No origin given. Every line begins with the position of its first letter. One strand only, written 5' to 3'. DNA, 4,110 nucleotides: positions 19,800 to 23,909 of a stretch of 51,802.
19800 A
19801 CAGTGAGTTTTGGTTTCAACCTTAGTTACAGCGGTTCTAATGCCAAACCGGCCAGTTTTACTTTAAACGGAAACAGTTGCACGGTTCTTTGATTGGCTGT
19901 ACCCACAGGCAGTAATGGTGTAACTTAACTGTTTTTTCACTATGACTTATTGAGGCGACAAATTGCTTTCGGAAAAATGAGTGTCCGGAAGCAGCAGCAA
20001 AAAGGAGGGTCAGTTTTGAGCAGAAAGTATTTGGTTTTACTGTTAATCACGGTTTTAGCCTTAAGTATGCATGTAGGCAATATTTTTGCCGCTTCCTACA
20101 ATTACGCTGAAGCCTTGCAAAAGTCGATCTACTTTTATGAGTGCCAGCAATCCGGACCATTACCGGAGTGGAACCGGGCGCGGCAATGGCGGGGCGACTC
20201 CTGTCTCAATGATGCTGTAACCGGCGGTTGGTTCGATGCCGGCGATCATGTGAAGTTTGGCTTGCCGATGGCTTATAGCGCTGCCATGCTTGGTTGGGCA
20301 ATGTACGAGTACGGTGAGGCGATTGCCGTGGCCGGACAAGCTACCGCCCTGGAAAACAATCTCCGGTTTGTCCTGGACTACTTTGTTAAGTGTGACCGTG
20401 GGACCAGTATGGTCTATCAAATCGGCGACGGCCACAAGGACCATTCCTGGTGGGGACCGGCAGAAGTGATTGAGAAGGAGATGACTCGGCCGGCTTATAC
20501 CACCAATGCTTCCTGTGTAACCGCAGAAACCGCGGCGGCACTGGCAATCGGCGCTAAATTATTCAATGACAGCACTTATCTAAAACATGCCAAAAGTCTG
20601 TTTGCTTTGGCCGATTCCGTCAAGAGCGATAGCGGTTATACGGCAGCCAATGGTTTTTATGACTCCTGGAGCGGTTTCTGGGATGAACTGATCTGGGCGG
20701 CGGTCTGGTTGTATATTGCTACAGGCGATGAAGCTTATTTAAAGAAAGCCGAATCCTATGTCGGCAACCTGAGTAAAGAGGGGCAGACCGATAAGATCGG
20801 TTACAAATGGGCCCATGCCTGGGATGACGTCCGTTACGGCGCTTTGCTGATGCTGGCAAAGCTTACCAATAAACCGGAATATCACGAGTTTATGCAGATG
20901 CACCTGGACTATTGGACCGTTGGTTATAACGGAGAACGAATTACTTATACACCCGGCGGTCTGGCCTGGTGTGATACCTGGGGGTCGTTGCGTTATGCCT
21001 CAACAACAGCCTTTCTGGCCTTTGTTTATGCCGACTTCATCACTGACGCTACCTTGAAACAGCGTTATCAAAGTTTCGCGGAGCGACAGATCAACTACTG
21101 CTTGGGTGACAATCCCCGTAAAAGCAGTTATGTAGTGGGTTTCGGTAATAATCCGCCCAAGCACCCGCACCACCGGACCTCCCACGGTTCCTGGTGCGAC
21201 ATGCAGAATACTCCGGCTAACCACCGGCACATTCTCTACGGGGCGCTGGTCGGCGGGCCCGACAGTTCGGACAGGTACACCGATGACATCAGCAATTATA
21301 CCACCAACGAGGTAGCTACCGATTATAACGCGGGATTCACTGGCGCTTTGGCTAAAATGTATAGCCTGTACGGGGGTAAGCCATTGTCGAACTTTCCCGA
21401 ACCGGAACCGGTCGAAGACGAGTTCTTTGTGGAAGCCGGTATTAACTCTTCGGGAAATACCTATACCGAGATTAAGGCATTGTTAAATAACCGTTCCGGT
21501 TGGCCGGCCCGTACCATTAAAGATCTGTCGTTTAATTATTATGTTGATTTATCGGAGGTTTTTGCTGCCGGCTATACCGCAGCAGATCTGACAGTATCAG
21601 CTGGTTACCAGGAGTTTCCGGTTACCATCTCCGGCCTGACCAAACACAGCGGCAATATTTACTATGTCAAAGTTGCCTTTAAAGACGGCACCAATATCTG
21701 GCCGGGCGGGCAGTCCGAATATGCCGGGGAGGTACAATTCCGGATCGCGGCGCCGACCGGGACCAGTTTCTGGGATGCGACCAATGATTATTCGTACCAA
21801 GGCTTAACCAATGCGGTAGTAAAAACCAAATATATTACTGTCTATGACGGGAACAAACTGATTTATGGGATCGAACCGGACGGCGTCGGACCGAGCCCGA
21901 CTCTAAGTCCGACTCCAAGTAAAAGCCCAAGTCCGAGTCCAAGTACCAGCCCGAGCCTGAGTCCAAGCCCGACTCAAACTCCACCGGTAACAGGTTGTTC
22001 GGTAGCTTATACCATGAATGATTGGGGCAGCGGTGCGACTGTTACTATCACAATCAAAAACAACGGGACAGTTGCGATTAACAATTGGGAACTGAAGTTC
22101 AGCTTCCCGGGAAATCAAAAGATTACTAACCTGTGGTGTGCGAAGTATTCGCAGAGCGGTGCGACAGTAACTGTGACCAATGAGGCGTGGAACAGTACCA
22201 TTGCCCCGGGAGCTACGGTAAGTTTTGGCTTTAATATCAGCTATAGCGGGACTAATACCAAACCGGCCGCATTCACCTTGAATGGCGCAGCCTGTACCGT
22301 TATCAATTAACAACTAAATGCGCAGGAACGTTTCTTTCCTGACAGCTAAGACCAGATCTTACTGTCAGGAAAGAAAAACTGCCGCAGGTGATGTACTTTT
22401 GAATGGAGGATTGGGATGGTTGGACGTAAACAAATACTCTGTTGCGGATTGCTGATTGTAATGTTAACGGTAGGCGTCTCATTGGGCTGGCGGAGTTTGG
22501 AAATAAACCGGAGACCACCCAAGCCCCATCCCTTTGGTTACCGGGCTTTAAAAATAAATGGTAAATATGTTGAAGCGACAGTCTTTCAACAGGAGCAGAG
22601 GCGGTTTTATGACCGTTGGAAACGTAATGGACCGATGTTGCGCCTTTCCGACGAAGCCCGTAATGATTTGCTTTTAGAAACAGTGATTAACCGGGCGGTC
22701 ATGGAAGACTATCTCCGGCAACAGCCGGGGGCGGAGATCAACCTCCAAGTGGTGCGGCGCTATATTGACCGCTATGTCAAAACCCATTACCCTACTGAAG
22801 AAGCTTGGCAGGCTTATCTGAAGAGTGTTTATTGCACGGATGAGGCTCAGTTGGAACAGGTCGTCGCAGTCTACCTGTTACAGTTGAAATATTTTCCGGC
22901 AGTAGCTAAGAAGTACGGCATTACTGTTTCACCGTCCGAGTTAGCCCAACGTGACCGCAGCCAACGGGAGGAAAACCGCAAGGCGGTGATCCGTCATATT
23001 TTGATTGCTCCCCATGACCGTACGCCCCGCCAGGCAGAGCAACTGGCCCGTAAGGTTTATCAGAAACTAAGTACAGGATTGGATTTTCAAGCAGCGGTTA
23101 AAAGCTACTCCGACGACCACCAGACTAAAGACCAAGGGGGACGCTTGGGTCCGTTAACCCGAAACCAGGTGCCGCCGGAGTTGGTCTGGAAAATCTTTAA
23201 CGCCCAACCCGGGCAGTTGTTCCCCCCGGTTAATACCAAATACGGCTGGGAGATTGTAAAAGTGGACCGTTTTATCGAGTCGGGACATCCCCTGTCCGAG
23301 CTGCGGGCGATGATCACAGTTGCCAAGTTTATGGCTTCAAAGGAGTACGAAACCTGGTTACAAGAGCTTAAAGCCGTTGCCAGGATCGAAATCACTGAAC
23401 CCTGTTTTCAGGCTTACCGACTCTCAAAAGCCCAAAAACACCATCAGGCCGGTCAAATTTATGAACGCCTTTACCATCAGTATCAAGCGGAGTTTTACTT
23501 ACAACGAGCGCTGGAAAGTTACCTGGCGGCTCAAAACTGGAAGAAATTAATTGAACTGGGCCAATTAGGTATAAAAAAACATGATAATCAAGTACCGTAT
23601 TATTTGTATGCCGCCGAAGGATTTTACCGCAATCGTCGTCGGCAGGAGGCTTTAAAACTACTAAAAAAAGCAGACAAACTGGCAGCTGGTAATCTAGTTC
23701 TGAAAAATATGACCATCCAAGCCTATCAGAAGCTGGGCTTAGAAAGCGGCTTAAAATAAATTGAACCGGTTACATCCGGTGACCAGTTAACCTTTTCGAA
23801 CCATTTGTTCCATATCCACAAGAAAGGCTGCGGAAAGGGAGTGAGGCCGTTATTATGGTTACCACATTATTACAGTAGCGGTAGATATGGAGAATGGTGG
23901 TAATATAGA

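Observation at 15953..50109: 34-kb single-strand array of 14 secreted cell-wall-targeted proteins, 13 carrying one shared CBM2 cassette, next to outer-membrane genes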

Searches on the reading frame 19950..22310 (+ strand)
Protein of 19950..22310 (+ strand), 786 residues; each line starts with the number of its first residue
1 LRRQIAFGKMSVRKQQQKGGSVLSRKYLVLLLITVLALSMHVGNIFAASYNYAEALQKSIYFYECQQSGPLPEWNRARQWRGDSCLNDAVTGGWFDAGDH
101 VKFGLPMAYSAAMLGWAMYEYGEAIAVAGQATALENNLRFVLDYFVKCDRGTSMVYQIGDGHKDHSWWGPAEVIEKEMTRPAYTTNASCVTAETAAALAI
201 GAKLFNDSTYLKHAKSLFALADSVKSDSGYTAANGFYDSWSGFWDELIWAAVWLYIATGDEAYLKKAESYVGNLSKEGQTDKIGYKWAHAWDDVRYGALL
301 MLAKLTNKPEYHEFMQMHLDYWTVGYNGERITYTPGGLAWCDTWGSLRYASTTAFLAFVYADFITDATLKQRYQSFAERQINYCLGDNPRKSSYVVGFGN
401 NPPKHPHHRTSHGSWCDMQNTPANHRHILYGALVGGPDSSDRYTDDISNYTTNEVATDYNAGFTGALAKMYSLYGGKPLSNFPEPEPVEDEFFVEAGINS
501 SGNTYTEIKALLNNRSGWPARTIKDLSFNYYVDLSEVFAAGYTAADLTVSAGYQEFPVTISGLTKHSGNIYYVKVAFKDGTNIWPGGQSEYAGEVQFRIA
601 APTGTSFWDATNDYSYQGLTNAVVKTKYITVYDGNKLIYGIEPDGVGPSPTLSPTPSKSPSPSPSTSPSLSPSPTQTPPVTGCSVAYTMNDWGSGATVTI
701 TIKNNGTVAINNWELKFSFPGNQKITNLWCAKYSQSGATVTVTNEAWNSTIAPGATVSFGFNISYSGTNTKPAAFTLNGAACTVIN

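Call 3: search_protein_families(library=pfam, proteins=[window:19950-22310:+])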
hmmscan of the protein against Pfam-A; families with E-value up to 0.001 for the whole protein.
window:19950-22310:+ (786 aa): 4 families
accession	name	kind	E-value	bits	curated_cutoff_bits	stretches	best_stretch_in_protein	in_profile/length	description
PF00759.25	Glyco_hydro_9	-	1e-133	447.4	27.7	1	52-467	1-444/444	Glycosyl hydrolase family 9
PF00553.25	CBM_2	-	2.7e-31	108.3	24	1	683-782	1-101/101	Cellulose binding domain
PF00942.24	CBM_3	-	1.1e-12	48.7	22.4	1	494-575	1-83/83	Cellulose binding domain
PF09478.16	CBM49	-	0.0001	23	23.4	0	698-761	21-77/80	Carbohydrate binding domain CBM49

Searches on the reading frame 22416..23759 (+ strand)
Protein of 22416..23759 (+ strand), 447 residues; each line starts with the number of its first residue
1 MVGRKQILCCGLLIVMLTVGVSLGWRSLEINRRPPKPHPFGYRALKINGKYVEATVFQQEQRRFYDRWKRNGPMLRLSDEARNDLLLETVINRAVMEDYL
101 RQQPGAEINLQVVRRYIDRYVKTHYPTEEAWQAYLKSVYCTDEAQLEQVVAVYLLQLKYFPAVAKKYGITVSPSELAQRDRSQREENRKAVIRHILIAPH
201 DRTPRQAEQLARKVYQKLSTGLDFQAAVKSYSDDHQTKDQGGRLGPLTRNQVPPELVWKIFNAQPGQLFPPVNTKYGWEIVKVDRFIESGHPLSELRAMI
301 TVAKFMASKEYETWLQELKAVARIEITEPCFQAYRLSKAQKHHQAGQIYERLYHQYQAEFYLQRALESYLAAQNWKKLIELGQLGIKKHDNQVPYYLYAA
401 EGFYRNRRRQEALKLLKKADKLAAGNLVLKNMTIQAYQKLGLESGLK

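Call 3: search_protein_families(library=pfam, proteins=[window:22416-23759:+])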
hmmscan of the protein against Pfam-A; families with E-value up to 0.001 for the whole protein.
window:22416-23759:+ (447 aa): 5 families
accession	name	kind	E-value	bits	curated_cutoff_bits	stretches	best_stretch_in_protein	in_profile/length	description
PF00639.27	Rotamase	-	2.2e-20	73.9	21.7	1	194-284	1-96/97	PPIC-type PPIASE domain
PF13616.12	Rotamase_3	-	3.6e-19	69.9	22.5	1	183-284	9-113/116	PPIC-type PPIASE domain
PF13145.12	Rotamase_2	-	8.4e-08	33.5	27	1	204-290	32-112/121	PPIC-type PPIASE domain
PF13624.11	SurA_N_3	-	6.8e-05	23.2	27.2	0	21-120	27-120/162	SurA-like N-terminal domain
PF13623.11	SurA_N_2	-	0.00042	20.6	28.5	0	44-119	43-117/145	SurA-like N-terminal domain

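Call 37: search_protein_families(library=pfam, max_evalue=5, proteins=[window:22416-23759:+])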
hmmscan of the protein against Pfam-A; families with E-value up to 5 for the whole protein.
window:22416-23759:+ (447 aa): 9 families
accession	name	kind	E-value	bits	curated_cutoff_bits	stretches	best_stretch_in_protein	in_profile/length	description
PF00639.27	Rotamase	-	2.2e-20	73.9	21.7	1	194-284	1-96/97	PPIC-type PPIASE domain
PF13616.12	Rotamase_3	-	3.6e-19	69.9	22.5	1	183-284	9-113/116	PPIC-type PPIASE domain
PF13145.12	Rotamase_2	-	8.4e-08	33.5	27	1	204-290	32-112/121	PPIC-type PPIASE domain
PF13624.11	SurA_N_3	-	6.8e-05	23.2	27.2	1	21-120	27-120/162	SurA-like N-terminal domain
PF13623.11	SurA_N_2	-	0.00042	20.6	28.5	1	44-119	43-117/145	SurA-like N-terminal domain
PF19531.4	DUF6058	-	0.007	17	25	1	127-156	36-67/126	Family of unknown function (DUF6058)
PF13428.12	TPR_14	-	0.068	14.3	23.5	1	396-426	4-34/44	Tetratricopeptide repeat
PF07719.23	TPR_2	-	2.4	8.9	27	0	395-419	3-27/34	Tetratricopeptide repeat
PF13181.12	TPR_8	-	2.7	8.9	25.7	0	343-367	5-29/34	Tetratricopeptide repeat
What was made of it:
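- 22416..23759 (+): Membrane-anchored parvulin PPIase of the PrsA/PpiD/SurA type with a TPR-like tail; likely a dedicated foldase for the exported enzymes. Pfam Rotamase, with weak SurA_N and weak TPR hits (calls 3, 37).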

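Call 44: search_protein_families(library=ncbifam, max_evalue=0.01, proteins=[window:22416-23759:+])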
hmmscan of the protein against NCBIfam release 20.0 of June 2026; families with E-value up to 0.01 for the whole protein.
window:22416-23759:+ (447 aa): 10 families
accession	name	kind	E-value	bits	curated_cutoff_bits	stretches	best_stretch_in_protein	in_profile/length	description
NF000809.0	PRK00059.1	equivalog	1.6e-13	50.8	303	1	105-288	112-289/336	peptidylprolyl isomerase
NF002824.0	PRK02998.1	subfamily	4.1e-10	39.5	360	1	207-284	144-221/283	peptidylprolyl isomerase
NF008038.0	PRK10770.1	equivalog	1.7e-09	37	394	1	191-327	286-426/431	peptidylprolyl isomerase SurA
NF002846.0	PRK03095.1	equivalog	1.9e-08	34.2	361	1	206-301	141-236/287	peptidylprolyl isomerase PrsA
NF002827.0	PRK03002.1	equivalog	6.1e-08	32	343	1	207-284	146-223/285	peptidylprolyl isomerase PrsA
NF003356.0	PRK04405.1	subfamily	3.4e-07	29.6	339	1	89-288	56-238/299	peptidylprolyl isomerase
NF008054.0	PRK10788.1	equivalog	3.4e-06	26.1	493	1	207-301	280-374/626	peptidylprolyl isomerase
TIGR02933.1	nifM_nitrog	equivalog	0.00026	21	168.2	1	190-294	124-227/256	nitrogen fixation protein NifM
NF011969.0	PRK15441.1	equivalog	0.0014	19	127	1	207-283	14-89/93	peptidylprolyl isomerase PpiC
TIGR04500.1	PpiC_rel_mature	subfamily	0.0015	17.9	180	1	225-325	245-336/340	TIGR04500 family putative peptide maturation system protein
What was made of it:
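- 22416..23759 (+): NCBIfam PrsA/SurA hits are all below cut-off (call 44).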
